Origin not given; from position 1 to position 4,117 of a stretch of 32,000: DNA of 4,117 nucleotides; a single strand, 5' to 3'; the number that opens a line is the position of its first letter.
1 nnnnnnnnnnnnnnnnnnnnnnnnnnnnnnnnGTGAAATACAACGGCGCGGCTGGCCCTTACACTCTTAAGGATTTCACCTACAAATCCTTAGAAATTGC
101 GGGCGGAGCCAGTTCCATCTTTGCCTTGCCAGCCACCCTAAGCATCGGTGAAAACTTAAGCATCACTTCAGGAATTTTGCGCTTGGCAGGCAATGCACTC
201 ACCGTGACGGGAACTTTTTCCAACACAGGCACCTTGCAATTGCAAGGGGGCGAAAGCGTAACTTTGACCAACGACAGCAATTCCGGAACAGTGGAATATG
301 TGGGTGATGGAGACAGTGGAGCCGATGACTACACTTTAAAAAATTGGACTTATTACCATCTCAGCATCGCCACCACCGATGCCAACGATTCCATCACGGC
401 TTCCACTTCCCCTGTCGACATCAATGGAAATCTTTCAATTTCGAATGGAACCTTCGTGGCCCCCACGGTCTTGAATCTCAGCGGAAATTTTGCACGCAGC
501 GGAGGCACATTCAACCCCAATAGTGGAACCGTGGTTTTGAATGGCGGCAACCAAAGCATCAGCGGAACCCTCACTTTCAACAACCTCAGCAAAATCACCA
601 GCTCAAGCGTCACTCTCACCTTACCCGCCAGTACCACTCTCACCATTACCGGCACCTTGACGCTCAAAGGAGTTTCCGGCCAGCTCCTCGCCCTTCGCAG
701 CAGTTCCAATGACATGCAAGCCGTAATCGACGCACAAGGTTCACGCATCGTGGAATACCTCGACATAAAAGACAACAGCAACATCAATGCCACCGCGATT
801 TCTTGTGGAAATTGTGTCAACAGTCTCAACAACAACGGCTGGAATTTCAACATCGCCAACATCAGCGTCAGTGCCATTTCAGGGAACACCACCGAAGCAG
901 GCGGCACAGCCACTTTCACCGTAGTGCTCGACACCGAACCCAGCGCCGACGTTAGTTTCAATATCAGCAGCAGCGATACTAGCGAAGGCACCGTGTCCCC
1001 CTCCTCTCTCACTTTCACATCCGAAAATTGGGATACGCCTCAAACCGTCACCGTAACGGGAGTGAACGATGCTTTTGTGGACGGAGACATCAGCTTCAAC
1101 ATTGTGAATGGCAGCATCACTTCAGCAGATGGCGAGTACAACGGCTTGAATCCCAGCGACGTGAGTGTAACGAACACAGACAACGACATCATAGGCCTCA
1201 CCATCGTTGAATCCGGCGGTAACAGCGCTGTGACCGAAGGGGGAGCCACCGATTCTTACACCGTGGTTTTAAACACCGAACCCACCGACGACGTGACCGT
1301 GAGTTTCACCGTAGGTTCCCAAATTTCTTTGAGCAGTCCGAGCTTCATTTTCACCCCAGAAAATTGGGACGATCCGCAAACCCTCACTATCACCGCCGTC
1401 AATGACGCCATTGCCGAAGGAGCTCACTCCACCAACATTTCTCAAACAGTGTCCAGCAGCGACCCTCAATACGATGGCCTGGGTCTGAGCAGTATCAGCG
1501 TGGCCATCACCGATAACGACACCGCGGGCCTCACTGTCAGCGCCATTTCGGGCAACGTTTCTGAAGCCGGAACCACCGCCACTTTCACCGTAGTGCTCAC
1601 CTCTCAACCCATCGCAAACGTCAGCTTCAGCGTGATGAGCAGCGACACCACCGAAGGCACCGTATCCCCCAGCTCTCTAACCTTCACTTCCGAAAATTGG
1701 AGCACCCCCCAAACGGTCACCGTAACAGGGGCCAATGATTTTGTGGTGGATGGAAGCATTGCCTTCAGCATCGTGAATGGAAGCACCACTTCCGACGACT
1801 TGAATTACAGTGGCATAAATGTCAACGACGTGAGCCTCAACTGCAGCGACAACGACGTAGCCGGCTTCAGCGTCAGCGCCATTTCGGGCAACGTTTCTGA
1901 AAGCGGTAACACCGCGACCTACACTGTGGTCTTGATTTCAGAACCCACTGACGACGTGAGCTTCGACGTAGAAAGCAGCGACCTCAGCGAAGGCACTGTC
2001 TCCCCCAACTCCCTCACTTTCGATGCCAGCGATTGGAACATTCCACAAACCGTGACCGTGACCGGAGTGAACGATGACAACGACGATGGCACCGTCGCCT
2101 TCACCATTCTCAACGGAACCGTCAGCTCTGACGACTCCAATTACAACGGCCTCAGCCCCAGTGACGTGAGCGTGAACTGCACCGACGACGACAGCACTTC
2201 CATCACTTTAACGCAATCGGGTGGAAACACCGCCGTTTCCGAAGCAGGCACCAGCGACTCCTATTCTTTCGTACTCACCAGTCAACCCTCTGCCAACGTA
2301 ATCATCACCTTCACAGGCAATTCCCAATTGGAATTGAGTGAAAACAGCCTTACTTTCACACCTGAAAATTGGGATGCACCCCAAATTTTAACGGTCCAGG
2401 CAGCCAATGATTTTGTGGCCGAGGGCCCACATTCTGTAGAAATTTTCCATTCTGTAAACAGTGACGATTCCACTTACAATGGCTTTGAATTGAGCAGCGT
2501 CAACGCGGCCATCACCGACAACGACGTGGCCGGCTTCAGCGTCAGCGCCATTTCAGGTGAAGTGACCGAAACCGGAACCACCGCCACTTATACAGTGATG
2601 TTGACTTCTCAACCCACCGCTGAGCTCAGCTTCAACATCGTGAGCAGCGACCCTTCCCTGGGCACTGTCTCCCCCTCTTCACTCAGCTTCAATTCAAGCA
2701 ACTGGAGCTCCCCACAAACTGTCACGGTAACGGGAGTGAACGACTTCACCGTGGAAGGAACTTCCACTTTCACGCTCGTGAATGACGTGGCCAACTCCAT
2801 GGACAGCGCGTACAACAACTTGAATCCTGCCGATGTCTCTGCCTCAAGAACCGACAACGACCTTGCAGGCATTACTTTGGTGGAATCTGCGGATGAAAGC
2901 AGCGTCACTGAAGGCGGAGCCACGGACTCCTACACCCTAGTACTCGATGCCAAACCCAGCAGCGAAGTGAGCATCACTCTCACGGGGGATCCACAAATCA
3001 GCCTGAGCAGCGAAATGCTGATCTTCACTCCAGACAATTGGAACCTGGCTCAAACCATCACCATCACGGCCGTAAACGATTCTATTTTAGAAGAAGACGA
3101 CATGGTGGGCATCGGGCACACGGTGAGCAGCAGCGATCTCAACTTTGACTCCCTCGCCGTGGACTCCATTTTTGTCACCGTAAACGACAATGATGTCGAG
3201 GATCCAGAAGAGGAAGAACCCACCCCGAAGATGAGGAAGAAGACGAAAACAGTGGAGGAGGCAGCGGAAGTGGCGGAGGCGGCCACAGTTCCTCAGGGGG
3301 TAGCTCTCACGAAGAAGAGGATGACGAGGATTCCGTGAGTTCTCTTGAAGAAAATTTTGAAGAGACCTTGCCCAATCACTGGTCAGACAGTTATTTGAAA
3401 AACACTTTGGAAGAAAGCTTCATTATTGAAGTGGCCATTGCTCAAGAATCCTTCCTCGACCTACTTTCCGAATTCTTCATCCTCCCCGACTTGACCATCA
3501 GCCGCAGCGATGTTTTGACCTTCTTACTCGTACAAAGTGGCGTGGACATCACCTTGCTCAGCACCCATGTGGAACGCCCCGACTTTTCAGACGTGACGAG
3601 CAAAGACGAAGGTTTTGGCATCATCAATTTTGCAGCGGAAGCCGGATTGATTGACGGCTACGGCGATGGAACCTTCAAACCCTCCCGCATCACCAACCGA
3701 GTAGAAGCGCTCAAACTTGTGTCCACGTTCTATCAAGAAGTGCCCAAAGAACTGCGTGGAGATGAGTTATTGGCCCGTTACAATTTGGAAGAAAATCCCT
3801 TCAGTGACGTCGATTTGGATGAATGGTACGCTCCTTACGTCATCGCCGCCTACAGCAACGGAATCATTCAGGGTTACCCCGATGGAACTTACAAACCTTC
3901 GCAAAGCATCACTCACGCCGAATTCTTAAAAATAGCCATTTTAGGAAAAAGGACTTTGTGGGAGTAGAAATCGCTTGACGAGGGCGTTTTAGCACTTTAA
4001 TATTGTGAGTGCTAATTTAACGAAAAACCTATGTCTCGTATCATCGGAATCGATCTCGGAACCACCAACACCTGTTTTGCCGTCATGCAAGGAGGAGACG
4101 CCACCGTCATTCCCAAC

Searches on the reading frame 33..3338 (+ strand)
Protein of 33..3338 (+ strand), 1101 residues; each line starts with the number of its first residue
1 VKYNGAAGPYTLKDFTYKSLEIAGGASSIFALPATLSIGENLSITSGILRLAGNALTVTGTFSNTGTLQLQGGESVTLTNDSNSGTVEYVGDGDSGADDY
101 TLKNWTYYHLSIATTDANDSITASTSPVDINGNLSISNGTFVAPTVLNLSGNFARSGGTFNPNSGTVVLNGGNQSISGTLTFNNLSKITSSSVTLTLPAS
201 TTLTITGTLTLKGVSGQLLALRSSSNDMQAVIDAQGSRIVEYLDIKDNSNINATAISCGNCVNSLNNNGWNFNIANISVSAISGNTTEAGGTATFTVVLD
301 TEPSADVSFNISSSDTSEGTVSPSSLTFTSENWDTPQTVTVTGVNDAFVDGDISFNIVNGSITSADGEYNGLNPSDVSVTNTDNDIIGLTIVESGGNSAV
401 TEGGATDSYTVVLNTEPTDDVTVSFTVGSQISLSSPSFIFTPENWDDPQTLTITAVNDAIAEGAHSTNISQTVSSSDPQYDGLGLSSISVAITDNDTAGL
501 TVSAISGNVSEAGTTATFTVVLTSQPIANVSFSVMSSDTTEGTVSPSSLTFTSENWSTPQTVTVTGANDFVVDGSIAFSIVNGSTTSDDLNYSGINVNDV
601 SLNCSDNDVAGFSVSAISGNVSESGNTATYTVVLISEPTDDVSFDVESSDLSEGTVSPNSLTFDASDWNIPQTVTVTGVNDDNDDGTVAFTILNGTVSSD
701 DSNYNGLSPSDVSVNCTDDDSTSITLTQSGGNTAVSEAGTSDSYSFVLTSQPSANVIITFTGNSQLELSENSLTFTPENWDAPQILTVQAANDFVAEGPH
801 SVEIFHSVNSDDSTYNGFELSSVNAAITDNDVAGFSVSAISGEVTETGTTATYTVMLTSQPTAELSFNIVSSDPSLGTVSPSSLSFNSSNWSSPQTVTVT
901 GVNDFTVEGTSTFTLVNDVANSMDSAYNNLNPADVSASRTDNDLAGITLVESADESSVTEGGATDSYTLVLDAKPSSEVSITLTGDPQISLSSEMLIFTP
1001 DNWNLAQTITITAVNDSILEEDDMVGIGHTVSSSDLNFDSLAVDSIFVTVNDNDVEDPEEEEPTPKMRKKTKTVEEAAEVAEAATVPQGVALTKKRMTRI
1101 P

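Call 44: search_protein_families(library=pfam, proteins=[window:33-3338:+], max_evalue=0.001)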
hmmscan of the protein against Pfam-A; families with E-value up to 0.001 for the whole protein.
window:33-3338:+ (1101 aa): 1 family
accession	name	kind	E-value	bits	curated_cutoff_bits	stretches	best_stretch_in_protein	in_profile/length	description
PF17766.7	fn3_6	-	6.3e-06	26.7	26.4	0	271-367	1-89/99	Fibronectin type-III domain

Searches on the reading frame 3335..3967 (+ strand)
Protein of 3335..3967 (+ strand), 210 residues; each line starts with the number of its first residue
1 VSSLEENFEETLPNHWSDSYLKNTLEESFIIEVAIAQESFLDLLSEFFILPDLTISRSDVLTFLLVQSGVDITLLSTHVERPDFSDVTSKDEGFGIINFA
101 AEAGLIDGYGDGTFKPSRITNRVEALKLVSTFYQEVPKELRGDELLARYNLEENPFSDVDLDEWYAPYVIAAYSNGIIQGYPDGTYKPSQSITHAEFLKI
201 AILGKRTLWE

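Call 44: search_protein_families(library=pfam, proteins=[window:3335-3967:+], max_evalue=0.001)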
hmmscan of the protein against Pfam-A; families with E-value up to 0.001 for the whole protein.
window:3335-3967:+ (210 aa): 1 family
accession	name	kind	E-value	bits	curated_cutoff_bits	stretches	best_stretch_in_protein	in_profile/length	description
PF00395.25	SLH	-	1.9e-27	95.4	20.8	2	155-197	1-43/44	S-layer homology domain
